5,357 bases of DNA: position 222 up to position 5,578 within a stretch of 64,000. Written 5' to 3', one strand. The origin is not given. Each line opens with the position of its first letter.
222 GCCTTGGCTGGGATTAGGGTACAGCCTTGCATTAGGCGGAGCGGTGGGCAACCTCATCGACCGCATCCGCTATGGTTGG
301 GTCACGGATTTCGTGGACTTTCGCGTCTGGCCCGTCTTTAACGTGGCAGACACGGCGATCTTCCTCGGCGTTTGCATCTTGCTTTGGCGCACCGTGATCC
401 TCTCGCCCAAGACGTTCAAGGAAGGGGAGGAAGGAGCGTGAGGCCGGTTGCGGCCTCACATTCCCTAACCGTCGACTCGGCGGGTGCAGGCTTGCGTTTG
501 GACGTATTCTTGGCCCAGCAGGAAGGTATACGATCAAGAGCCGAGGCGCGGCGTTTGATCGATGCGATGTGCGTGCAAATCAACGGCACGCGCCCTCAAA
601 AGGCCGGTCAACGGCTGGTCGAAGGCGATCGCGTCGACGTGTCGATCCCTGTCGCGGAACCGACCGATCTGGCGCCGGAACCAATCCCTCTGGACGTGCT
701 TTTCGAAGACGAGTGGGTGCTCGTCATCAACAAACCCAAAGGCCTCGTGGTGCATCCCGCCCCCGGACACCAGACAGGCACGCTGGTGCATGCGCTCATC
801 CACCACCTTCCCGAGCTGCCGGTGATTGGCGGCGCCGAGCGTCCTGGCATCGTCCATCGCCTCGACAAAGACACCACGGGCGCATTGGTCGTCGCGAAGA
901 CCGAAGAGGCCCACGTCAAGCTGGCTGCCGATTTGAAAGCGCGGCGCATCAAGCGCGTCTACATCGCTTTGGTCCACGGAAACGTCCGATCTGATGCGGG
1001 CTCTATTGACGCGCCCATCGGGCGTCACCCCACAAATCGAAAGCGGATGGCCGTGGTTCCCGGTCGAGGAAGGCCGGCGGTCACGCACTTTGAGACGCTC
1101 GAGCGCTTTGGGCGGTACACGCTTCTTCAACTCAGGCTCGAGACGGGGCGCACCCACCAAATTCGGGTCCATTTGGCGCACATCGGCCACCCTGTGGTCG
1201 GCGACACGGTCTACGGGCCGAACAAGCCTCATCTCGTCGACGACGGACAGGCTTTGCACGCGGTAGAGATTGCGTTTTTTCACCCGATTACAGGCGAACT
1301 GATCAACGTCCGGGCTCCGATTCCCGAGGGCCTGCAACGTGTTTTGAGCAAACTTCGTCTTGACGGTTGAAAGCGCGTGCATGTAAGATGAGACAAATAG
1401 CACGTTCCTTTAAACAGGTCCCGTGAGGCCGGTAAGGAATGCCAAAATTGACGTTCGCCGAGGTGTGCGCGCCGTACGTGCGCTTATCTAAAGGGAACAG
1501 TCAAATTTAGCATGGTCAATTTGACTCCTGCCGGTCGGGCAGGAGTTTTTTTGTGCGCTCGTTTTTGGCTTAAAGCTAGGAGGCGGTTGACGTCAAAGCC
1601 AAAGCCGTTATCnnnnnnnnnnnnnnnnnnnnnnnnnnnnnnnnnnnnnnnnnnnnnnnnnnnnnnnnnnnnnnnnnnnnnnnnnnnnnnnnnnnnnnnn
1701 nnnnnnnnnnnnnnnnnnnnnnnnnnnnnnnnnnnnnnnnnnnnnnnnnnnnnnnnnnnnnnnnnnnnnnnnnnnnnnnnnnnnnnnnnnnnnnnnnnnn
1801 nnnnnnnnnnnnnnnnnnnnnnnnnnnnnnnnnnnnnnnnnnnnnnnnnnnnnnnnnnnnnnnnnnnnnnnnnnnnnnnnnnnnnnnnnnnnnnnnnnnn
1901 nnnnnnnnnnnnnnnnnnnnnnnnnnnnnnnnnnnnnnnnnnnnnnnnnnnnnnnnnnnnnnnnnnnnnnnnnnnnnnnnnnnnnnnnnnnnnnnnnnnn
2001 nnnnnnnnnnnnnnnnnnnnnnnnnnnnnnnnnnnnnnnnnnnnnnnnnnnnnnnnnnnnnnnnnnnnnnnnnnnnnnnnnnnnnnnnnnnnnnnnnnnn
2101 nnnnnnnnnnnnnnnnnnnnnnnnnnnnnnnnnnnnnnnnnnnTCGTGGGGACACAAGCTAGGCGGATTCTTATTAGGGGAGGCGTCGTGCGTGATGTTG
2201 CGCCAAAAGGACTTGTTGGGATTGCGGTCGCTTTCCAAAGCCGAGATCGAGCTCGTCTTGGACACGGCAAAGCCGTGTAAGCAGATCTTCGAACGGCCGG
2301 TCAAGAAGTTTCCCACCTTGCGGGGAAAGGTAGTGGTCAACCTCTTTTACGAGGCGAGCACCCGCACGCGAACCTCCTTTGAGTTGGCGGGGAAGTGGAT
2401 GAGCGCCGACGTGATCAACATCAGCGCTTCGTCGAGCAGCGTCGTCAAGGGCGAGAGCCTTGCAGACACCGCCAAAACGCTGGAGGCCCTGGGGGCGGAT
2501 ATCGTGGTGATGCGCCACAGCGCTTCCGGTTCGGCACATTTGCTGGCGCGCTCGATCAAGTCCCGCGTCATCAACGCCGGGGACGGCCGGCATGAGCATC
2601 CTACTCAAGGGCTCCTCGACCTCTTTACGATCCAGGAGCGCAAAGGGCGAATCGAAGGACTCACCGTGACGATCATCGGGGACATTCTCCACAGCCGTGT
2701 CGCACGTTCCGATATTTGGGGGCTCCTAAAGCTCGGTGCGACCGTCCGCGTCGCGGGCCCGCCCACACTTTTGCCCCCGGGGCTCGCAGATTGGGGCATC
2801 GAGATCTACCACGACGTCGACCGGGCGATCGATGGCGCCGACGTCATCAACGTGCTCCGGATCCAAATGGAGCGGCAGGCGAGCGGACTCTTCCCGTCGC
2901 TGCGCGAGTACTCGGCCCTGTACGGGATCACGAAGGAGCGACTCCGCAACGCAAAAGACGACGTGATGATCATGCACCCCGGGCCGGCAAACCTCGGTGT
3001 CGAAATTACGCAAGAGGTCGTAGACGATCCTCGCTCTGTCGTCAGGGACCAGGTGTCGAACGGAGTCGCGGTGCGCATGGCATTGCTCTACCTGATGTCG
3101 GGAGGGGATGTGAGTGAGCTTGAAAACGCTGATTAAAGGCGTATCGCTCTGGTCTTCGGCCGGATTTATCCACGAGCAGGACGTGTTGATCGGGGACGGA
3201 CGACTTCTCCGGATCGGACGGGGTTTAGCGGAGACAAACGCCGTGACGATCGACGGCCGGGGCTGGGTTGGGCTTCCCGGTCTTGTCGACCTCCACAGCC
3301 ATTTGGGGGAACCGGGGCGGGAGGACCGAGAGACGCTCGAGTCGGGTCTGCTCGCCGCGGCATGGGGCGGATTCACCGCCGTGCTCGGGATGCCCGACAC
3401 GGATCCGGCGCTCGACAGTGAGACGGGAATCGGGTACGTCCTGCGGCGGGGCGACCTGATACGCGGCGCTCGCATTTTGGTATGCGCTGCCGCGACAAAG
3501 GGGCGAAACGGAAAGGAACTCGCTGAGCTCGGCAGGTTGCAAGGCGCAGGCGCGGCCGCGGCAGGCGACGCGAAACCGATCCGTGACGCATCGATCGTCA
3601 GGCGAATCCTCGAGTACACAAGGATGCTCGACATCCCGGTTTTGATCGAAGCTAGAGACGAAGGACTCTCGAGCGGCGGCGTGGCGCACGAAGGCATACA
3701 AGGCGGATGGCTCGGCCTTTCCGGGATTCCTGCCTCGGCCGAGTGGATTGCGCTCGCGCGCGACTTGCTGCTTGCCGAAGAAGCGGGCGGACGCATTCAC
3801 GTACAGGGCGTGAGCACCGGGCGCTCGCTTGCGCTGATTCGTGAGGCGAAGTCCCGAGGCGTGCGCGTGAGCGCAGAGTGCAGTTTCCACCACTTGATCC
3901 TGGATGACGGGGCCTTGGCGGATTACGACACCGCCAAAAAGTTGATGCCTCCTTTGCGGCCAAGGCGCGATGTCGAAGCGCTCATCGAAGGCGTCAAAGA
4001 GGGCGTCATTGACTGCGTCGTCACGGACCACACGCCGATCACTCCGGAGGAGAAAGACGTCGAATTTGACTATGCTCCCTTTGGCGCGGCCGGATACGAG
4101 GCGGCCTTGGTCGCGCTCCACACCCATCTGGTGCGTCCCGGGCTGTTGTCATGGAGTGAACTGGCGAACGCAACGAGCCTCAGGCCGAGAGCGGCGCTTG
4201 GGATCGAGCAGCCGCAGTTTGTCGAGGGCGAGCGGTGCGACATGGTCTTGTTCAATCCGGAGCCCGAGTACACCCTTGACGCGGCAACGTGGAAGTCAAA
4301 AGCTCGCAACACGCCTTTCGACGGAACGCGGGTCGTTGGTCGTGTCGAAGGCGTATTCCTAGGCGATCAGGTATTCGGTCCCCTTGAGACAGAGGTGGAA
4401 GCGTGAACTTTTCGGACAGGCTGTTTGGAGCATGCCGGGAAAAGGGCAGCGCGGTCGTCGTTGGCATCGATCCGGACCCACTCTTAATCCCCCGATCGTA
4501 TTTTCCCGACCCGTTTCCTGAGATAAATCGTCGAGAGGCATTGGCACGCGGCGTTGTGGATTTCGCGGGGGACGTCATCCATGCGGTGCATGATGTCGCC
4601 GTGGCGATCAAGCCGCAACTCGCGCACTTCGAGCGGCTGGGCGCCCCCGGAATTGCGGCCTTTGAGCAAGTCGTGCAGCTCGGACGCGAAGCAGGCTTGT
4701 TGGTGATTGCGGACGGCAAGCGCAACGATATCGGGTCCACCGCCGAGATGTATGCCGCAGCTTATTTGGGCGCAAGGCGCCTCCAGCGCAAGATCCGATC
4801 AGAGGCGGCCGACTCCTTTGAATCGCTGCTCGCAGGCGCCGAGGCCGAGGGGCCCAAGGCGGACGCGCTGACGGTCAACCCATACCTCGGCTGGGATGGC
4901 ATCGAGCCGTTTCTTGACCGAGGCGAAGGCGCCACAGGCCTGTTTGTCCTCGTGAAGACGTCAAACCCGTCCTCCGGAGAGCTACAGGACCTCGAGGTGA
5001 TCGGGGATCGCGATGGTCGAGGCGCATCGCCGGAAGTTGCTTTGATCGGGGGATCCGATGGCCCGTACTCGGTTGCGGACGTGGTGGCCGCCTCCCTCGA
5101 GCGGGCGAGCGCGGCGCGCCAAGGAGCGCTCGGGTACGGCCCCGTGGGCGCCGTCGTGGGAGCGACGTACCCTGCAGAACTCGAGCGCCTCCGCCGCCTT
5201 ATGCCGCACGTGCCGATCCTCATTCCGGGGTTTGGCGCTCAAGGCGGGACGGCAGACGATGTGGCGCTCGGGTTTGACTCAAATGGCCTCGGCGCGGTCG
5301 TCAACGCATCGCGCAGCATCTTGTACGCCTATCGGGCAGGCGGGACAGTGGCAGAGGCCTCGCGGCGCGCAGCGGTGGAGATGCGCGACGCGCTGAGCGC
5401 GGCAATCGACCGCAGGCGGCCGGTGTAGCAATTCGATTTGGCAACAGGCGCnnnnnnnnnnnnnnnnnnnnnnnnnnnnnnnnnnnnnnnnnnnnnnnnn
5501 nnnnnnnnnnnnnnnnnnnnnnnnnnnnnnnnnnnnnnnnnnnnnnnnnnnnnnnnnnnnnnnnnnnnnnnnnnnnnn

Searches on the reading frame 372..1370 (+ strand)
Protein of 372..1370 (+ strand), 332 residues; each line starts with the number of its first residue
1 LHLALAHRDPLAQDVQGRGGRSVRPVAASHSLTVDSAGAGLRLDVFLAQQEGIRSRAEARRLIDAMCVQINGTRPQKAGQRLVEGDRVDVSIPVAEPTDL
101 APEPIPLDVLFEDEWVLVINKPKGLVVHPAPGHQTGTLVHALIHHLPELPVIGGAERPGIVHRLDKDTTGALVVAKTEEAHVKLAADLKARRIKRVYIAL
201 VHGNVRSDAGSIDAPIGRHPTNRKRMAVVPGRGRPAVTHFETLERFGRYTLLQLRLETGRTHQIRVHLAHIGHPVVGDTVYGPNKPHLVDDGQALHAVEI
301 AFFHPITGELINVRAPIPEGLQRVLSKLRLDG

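Call 56: search_protein_families(library=pfam, proteins=[window:372-1370:+], max_evalue=0.00001)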
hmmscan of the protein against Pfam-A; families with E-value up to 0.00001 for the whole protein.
window:372-1370:+ (332 aa): 2 families
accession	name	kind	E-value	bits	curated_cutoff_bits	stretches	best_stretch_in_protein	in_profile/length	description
PF00849.27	PseudoU_synth_2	-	7.6e-35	120.8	26.8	1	116-270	2-152/152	RNA pseudouridylate synthase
PF01479.30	S4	-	1.2e-09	38.2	22.8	1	41-88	1-48/48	S4 domain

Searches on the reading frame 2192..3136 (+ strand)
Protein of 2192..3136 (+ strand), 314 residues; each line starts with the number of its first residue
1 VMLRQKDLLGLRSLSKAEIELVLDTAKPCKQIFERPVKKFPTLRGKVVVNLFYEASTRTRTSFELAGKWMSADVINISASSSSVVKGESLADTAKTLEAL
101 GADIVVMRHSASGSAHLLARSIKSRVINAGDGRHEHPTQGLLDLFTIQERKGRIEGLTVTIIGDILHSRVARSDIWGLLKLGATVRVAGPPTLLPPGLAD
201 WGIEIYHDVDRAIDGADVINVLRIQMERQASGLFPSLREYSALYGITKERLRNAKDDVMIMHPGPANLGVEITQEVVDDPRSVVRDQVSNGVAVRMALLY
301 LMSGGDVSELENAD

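Call 56: search_protein_families(library=pfam, proteins=[window:2192-3136:+], max_evalue=0.00001)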
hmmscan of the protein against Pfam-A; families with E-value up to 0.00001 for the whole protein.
window:2192-3136:+ (314 aa): 2 families
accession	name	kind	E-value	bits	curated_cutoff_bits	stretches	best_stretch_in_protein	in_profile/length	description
PF02729.26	OTCace_N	-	3.1e-44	151.1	29.9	1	6-149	1-148/148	Aspartate/ornithine carbamoyltransferase, carbamoyl-P binding domain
PF00185.30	OTCace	-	4.8e-29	101.9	29.4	1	155-302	1-157/157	Aspartate/ornithine carbamoyltransferase, Asp/Orn binding domain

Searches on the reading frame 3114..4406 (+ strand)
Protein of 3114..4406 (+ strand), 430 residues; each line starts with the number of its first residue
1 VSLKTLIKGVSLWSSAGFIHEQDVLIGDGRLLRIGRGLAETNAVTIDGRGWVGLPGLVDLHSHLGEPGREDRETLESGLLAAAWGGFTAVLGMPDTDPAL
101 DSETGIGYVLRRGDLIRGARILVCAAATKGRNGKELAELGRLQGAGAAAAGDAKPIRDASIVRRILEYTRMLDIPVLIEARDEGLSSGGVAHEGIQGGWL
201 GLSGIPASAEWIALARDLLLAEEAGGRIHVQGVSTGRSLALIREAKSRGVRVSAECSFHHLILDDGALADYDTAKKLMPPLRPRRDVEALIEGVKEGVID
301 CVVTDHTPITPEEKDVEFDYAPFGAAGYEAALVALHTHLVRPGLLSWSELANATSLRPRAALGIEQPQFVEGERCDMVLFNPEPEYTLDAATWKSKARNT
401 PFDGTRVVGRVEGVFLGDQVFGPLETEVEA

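Call 8: search_protein_families(library=pfam, proteins=[window:3114-4406:+], max_evalue=0.00001)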
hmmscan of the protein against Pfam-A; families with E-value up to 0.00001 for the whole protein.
window:3114-4406:+ (430 aa): 1 family
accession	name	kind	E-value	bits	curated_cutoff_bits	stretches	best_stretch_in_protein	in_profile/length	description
PF01979.26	Amidohydro_1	-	6.5e-11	42.5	25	1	54-415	3-339/345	Amidohydrolase family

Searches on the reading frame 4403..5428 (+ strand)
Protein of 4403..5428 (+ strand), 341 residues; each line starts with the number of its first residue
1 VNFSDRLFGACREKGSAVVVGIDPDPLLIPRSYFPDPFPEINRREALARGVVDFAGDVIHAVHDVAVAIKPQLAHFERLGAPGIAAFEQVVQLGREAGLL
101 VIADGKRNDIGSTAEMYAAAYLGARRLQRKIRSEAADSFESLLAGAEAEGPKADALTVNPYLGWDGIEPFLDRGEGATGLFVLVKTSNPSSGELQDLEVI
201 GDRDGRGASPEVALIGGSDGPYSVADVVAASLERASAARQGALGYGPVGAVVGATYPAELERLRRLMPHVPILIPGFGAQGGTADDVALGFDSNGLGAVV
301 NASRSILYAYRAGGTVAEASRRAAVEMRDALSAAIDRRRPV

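Call 56: search_protein_families(library=pfam, proteins=[window:4403-5428:+], max_evalue=0.00001)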
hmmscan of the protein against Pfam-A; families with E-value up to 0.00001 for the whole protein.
window:4403-5428:+ (341 aa): 1 family
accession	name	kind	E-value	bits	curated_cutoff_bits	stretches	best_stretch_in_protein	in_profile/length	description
PF00215.30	OMPdecase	-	6.6e-21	75.7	27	1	55-196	15-124/221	Orotidine 5'-phosphate decarboxylase / HUMPS family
